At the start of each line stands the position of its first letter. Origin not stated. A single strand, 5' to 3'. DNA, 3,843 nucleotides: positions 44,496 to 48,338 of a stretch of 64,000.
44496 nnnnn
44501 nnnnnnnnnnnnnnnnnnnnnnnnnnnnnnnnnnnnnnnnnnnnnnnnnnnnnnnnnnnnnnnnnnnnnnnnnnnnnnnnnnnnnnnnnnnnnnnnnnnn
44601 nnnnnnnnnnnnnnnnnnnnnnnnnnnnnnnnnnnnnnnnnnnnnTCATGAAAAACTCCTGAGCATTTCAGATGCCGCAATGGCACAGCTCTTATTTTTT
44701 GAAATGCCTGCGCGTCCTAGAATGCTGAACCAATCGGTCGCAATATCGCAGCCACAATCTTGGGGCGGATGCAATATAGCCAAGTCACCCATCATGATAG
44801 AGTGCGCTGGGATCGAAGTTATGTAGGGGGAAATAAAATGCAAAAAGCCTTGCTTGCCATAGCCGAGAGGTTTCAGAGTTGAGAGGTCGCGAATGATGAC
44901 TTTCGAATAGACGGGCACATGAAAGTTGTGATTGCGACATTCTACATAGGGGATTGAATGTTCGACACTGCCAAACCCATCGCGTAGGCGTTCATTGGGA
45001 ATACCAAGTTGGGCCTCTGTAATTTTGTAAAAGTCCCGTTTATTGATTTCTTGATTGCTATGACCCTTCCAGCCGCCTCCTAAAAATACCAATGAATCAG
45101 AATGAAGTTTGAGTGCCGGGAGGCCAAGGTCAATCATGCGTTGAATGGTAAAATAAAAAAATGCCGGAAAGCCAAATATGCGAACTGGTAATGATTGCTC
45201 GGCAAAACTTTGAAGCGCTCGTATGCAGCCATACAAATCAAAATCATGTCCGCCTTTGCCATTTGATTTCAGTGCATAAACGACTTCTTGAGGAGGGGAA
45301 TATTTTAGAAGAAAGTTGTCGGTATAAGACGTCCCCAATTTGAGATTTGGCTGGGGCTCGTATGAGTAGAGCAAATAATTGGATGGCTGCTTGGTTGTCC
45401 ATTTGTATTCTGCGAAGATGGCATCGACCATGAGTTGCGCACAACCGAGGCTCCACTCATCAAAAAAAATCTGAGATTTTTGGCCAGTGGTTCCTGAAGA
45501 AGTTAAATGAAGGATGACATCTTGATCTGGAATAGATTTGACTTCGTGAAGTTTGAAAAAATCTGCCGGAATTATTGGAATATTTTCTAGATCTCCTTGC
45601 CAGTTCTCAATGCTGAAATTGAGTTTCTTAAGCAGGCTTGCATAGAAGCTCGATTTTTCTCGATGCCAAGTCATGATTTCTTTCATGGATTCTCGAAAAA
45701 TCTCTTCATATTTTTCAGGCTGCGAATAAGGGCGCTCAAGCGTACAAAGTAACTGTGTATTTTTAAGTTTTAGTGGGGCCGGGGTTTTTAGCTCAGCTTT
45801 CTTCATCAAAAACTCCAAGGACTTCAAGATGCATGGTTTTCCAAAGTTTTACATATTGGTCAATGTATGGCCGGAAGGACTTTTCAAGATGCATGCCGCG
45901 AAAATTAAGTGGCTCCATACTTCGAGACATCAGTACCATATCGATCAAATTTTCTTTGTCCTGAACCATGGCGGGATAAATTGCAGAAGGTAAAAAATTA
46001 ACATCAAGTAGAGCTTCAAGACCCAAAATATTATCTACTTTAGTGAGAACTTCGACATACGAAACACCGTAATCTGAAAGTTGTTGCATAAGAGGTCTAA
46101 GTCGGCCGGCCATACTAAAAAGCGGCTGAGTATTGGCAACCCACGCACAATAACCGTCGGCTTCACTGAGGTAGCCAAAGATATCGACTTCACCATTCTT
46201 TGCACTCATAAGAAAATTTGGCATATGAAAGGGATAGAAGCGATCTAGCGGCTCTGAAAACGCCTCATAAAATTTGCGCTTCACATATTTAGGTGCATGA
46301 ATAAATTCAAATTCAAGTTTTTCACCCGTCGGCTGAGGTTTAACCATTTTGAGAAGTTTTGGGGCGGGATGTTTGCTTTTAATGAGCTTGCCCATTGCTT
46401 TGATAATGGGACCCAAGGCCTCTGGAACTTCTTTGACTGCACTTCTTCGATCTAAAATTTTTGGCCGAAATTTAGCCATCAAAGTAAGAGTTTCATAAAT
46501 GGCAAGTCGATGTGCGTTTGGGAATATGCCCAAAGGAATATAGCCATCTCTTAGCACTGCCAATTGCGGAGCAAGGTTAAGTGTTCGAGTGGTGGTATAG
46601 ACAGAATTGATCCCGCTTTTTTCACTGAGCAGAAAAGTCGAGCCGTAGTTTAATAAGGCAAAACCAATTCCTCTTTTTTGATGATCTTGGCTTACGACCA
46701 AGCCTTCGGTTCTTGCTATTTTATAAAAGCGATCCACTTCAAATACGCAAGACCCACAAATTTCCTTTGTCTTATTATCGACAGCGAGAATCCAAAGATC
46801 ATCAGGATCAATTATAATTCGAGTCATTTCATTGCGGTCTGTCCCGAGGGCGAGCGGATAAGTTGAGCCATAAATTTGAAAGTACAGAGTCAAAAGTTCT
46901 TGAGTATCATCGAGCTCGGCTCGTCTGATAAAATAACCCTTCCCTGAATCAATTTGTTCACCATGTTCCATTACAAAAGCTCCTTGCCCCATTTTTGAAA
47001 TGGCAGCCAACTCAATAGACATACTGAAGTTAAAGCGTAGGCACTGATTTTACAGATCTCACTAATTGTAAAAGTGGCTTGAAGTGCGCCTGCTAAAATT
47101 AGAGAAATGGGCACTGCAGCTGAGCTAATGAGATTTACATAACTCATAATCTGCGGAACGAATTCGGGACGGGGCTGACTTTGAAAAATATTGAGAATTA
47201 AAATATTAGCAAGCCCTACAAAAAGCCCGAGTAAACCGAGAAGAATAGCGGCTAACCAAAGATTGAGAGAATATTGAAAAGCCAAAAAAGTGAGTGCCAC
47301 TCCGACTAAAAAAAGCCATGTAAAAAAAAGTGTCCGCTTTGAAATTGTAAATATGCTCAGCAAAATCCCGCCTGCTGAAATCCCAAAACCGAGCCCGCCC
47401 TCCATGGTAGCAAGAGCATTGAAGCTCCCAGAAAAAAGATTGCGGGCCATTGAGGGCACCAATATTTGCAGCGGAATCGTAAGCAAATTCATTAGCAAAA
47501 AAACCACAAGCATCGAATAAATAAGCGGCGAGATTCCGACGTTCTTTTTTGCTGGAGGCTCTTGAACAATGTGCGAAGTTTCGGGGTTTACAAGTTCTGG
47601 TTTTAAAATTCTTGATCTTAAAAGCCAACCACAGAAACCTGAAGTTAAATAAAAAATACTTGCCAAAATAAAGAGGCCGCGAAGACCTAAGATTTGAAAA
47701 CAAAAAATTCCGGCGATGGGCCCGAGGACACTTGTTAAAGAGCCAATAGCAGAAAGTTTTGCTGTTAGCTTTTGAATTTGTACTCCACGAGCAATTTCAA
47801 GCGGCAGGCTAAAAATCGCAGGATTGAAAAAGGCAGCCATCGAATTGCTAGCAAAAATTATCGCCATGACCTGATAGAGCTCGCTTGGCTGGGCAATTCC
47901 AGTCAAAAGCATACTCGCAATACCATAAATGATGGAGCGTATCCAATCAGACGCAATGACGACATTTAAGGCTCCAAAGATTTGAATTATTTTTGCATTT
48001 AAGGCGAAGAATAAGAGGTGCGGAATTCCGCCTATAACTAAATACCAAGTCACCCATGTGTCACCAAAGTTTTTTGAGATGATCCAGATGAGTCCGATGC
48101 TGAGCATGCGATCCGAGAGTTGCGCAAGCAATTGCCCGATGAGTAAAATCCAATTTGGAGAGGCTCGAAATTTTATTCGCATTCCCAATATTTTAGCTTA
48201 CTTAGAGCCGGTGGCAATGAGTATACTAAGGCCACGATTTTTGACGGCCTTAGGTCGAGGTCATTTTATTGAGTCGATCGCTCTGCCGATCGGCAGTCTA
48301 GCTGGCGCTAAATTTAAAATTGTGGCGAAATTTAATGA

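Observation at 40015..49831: Translationally coupled 8-gene operon combining Lux-type acyl activation and reduction, a GNAT, two EntS-like exporters and an OXA-like lipoprotein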

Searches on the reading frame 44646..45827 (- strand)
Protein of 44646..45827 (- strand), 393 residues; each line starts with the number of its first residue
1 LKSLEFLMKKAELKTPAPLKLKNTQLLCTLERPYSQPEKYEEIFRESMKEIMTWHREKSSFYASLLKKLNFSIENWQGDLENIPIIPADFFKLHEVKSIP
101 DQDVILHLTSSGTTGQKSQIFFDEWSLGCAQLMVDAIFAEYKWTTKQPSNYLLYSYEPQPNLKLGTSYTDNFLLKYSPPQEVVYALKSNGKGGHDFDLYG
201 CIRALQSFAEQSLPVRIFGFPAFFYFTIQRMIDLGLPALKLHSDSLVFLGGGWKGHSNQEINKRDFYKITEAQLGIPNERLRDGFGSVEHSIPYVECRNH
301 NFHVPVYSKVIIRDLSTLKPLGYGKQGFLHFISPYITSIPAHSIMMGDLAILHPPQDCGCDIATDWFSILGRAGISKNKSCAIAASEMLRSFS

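Call 4: search_protein_families(library=pfam, proteins=[window:44646-45827:-], max_evalue=0.01)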
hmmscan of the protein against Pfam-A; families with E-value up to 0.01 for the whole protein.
window:44646-45827:- (393 aa): 1 family
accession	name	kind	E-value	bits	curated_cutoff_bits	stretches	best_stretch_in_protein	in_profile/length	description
PF04443.18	LuxE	-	4.1e-33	115.2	24.9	1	38-389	32-390/391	Acyl-protein synthetase, LuxE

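Call 5: search_protein_families(library=ncbifam, proteins=[window:44646-45827:-], max_evalue=0.01)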
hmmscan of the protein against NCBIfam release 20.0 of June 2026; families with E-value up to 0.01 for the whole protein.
window:44646-45827:- (393 aa): 3 families
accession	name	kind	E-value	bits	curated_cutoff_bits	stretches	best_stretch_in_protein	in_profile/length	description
NF052244.1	LCFA_lig_LuxE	equivalog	3.1e-26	92.2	550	1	38-389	27-366/367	long-chain-fatty-acid--protein ligase LuxE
NF045666.1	DVU1553_fam_AMP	equivalog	2.3e-06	26.9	300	1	34-124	17-111/331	DVU_1553 family AMP-dependent CoA ligase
NF053551.1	FlxY_rubin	equivalog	3.6e-05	22.7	520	1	39-121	8-94/424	flexirubin biosynthesis putative acyl-CoA ligase FlxY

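Call 32: search_solved_structures(query=window:44646-45806:-, max_evalue=0.01, show_alignments=2)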
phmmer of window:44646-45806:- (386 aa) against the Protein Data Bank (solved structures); distinct sequences matched with E-value up to 0.01: 1.
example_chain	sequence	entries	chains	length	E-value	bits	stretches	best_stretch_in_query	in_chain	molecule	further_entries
7xc6_E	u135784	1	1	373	7.1e-20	74.4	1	34-380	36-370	LuxE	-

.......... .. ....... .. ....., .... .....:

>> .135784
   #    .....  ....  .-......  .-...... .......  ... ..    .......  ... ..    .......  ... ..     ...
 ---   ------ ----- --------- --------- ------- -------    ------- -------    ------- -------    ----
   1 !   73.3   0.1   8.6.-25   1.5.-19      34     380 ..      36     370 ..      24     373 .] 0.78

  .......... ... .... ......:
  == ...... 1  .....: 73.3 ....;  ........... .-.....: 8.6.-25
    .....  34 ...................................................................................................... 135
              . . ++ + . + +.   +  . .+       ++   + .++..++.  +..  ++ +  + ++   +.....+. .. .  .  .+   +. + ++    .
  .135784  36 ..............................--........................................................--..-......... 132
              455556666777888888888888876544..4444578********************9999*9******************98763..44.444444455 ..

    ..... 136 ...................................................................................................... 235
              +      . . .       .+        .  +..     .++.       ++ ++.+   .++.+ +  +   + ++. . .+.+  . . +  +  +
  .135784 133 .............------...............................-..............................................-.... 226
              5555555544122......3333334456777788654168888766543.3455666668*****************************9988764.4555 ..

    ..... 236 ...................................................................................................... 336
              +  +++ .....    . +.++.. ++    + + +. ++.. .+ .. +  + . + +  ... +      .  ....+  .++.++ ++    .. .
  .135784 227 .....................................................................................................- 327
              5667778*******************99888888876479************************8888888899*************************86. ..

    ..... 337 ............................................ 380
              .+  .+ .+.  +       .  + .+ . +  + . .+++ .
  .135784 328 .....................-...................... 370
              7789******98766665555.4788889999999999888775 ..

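Call 83: search_protein_families(library=padloc, proteins=[window:44646-45806:-], max_evalue=0.001)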
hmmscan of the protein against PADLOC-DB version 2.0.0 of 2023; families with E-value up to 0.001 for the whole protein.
window:44646-45806:- (386 aa): 0 families

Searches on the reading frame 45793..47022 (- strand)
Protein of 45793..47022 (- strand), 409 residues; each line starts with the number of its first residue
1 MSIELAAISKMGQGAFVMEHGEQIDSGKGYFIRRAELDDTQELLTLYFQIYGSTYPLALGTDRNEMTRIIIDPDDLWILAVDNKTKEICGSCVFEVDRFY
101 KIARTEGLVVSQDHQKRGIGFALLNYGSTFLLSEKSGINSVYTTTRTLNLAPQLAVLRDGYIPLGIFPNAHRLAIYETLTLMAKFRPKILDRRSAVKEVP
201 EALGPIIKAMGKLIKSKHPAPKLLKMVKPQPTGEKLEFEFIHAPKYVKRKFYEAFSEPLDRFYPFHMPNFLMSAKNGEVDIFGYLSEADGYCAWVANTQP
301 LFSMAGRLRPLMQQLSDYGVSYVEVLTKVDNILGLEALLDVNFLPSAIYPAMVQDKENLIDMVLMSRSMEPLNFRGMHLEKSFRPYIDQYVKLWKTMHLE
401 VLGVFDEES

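Call 4: search_protein_families(library=pfam, proteins=[window:45793-47022:-], max_evalue=0.01)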
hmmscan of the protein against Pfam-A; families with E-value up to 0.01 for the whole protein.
window:45793-47022:- (409 aa): 2 families
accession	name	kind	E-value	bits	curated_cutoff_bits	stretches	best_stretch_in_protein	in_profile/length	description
PF00583.31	Acetyltransf_1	-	1.2e-07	32.4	20.7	1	49-150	10-105/116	Acetyltransferase (GNAT) family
PF13508.13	Acetyltransf_7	-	5.4e-06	27.1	27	1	76-143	5-67/84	Acetyltransferase (GNAT) domain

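Call 5: search_protein_families(library=ncbifam, proteins=[window:45793-47022:-], max_evalue=0.01)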
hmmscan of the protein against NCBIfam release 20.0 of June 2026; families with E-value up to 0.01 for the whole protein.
window:45793-47022:- (409 aa): 1 family
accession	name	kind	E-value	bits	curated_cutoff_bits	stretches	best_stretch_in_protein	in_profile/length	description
TIGR03827.1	GNAT_ablB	equivalog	0.0029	17.1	205.1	1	19-169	105-248/266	putative beta-lysine N-acetyltransferase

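Call 33: find_homologous_proteins(query=window:45793-46971:-)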
Query window:45793-46971:- (392 aa): 296 proteins with E <= 0.001 among 3331 candidates; the best 120 are listed.
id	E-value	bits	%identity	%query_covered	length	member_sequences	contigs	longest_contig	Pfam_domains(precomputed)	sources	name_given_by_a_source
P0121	9.4e-264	892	100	100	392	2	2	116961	PF13508.14,PF00583.32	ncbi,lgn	-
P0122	2.4e-237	805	88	100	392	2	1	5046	PF13508.14,PF00583.32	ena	-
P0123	4.5e-236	801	88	100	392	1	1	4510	PF00583.32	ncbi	-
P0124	2.0e-232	789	87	100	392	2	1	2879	PF13508.14,PF00583.32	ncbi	-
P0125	1.5e-224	763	84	100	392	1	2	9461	PF13508.14,PF00583.32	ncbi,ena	-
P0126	2.8e-189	647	71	100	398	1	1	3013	PF13508.14,PF00583.32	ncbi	-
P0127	8.8e-178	609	67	100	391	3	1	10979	PF13508.14,PF00583.32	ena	-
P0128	1.2e-172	593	65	100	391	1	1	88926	-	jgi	jgi:hypothetical protein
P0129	7.5e-170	583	64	100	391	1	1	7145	PF13508.14,PF00583.32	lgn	-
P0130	1.9e-166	572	63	100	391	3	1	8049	PF00583.32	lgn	-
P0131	3.2e-166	571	63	99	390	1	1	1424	PF13508.14,PF00583.32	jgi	jgi:GNAT superfamily N-acetyltransferase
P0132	5.2e-166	571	64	97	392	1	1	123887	PF00583.32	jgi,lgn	jgi:GNAT superfamily N-acetyltransferase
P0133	7.7e-166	570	62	100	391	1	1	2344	PF13508.14,PF00583.32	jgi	jgi:GNAT superfamily N-acetyltransferase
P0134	1.1e-164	566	63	100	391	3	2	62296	PF13508.14,PF00583.32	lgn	-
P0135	1.5e-164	566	63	100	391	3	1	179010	PF00583.32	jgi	jgi:GNAT superfamily N-acetyltransferase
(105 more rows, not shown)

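Call 38: search_solved_structures(query=A2, max_evalue=1, show_alignments=1)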
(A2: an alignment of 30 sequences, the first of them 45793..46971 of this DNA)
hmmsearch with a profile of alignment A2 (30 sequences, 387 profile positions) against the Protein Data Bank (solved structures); distinct sequences matched with E-value up to 1: 37.
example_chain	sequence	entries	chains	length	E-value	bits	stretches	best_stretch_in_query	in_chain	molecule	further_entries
3d8p_A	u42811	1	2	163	0.00067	22.2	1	7-139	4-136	acetyltransferase of GNAT family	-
4lx9_A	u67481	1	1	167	0.0011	21.5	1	4-124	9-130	ARCHAEAL AMINO-TERMINAL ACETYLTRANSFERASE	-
2x7b_A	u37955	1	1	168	0.0011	21.5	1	4-124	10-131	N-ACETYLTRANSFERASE SSO0209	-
6ag4_A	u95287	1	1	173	0.0012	21.4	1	4-126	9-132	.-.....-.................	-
4r3k_A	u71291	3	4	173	0.0012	21.4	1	4-124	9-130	Uncharacterized N-acetyltransferase SSO0209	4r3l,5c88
3t9y_A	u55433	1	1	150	0.0015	21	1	13-139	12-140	Acetyltransferase, GNAT family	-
6ag5_A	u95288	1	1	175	0.0016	21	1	4-125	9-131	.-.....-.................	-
6erd_A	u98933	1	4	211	0.003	20.1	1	10-117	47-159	Aminoglycoside N6'-acetyltransferase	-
8q6u_A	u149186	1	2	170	0.003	20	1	11-107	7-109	Aminoglycoside N6'-acetyltransferase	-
4ag7_A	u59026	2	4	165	0.064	15.7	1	50-103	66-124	GLUCOSAMINE-6-PHOSPHATE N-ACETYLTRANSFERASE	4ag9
3f8k_A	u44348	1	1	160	0.074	15.5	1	5-106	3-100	Protein acetyltransferase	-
7kwj_A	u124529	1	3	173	0.14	14.5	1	28-106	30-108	Spermidine N(1)-acetyltransferase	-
3f0a_A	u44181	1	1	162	0.15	14.4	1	5-130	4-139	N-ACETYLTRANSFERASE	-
3bln_A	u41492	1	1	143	0.15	14.4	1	40-146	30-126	Acetyltransferase GNAT family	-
3fix_A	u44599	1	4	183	0.18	14.2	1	4-130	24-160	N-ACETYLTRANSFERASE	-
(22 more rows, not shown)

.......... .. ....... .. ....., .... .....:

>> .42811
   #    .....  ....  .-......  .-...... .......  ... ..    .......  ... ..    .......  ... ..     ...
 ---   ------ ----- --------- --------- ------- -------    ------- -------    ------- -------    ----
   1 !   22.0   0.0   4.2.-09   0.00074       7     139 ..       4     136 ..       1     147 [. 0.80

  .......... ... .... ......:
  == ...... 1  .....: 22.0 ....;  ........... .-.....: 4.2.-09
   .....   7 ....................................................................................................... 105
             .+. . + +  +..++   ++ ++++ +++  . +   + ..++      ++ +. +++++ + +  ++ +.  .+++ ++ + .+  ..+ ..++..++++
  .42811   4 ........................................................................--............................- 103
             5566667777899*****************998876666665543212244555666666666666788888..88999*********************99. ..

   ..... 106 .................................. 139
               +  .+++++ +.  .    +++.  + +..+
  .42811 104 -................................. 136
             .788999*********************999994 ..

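Call 44: predict_structure(alignment_id=A2)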
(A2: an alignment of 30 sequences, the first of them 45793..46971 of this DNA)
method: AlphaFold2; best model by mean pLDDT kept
length: 392 residues; sequences in the alignment: 30
mean_pLDDT: 88.9   pTM: 0.87
mean pLDDT of the five models: 88.9, 88.3, 88.3, 88.2, 88.0
residues with pLDDT >= 90: 264; 70-90: 105; 50-70: 15; < 50: 8
segments of 3 or more residues with pLDDT < 50: 386-392
pLDDT, mean of each block of 10 residues (from residue 1): 83 95 94 80 89 94 96 96 93 90 93 94 90 85 93 56 92 93 95 90 91 82 96 95 89 95 94 90 91 91 92 95 93 91 94 77 90 86 53 37
secondary structure, 60 per line:
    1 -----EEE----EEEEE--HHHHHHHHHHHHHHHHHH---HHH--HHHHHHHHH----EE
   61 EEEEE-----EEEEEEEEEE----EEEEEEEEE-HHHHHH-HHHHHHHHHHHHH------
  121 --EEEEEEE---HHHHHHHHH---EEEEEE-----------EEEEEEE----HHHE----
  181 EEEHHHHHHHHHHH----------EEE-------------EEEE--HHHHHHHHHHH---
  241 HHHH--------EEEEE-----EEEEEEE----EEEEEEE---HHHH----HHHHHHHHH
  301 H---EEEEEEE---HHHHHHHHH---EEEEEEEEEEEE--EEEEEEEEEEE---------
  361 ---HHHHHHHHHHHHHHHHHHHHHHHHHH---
elements in order: E6-8 E13-17 H20-37 H46-54 E59-65 E71-80 E85-93 H95-100 H102-114 E123-129 H133-141 E145-150 E162-168 E181-183 H184-194 E205-207 E221-224 H227-237 H241-244 E253-257 E263-269 E274-280 H284-287 H292-301 E305-311 H315-323 E327-338 E341-351 H364-389

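Call 83: search_protein_families(library=padloc, proteins=[window:45793-46971:-], max_evalue=0.001)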
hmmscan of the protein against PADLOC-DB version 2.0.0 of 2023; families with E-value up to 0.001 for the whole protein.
window:45793-46971:- (392 aa): 0 families

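Call 88: fold_search(model_id=the predicted structure, library=pdb)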
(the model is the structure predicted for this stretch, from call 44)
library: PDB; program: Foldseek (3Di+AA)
matches with E <= 10: 1272; with E <= 0.001: 728
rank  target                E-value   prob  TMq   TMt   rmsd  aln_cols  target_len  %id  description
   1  7kwh_A                3.4e-10  1.00  0.36  0.78   3.2       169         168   15  Spermidine N-acetyltransferase SpeG K23-Y30 chimera from Vibrio cholerae and hSSAT (released 2020-12-16)
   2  3igr_A                7.4e-10  1.00  0.37  0.76   3.2       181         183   12  The Crystal Structure of Ribosomal-protein-S5-alanine Acetyltransferase from Vibrio fischeri to 2.0A (released 2009-09-01)
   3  7kwx_B                7.4e-10  1.00  0.36  0.76   3.0       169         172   14  Spermidine N-acetyltransferase SpeG N152L mutant from Vibrio cholerae (released 2020-12-16)
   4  7kx2_A                9.4e-10  1.00  0.35  0.77   3.1       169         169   14  Spermidine N-acetyltransferase SpeG F149A mutant from Vibrio cholerae (released 2020-12-16)
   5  7kx3_A                1.1e-09  1.00  0.34  0.75   3.3       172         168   14  SpeG Spermidine N-acetyltransferase F149G mutant from Vibrio cholerae (released 2020-12-16)
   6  1s7n_A                1.2e-09  1.00  0.36  0.75   3.6       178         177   18  Ribosomal L7/L12 alpha-N-protein acetyltransferase in complex with Coenzyme A (CoA free sulfhydryl) (released 2005-03-15)
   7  7kx3_C                1.5e-09  1.00  0.36  0.77   3.1       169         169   14  SpeG Spermidine N-acetyltransferase F149G mutant from Vibrio cholerae (released 2020-12-16)
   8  7kx3_B                1.5e-09  1.00  0.36  0.75   3.6       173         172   15  SpeG Spermidine N-acetyltransferase F149G mutant from Vibrio cholerae (released 2020-12-16)
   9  7kwj_B                1.7e-09  1.00  0.35  0.78   3.7       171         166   16  Spermidine N-acetyltransferase SpeG K23-Q34 chimera from Vibrio cholerae and hSSAT (released 2020-12-16)
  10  2i79_E                1.8e-09  1.00  0.35  0.76   3.3       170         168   18  The crystal structure of the acetyltransferase of GNAT family from Streptococcus pneumoniae (released 2006-10-10)
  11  4mj8_B                2.2e-09  1.00  0.36  0.78   3.6       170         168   15  Crystal structure of spermidine N-acetyltransferase from Vibrio cholerae in complex with polyamine (released 2013-09-25)
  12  1b87                  2.2e-09  1.00  0.33  0.68   3.6       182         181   20  CRYSTAL STRUCTURE OF AN AMINOGLYCOSIDE 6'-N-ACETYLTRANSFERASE (released 1999-06-30)
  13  2i79_D                2.3e-09  1.00  0.35  0.76   3.2       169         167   18  The crystal structure of the acetyltransferase of GNAT family from Streptococcus pneumoniae (released 2006-10-10)
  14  7kx2_B                2.3e-09  1.00  0.35  0.75   3.2       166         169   15  Spermidine N-acetyltransferase SpeG F149A mutant from Vibrio cholerae (released 2020-12-16)
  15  7bxz_B                2.6e-09  1.00  0.33  0.68   3.5       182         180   19  Crystal structure of the aminoglycoside 6'-N-acetyltransferase from Enterococcus faecium (released 2020-08-12)
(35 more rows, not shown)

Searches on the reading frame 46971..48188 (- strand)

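Call 4: search_protein_families(library=pfam, proteins=[window:46971-48188:-], max_evalue=0.01)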
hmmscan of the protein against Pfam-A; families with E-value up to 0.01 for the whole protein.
window:46971-48188:- (405 aa): 1 family
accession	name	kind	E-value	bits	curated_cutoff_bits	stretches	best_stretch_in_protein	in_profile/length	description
PF07690.21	MFS_1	-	4.9e-17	62.3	33.4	1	15-359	1-343/347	Major Facilitator Superfamily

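Call 5: search_protein_families(library=ncbifam, proteins=[window:46971-48188:-], max_evalue=0.01)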
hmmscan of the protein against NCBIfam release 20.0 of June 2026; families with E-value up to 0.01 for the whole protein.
window:46971-48188:- (405 aa): 3 families
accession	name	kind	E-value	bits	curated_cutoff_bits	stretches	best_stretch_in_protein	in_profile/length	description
TIGR00900.1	2A0121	subfamily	1.6e-25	90.2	319.6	1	13-373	2-363/364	H+ Antiporter protein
NF000245.1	macrolide_MefA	exception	7.1e-07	28.6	675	1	15-383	14-383/405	macrolide efflux MFS transporter Mef(A)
NF007792.0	PRK10489.1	equivalog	0.0087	15.1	324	0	149-395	155-397/419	enterobactin transporter EntS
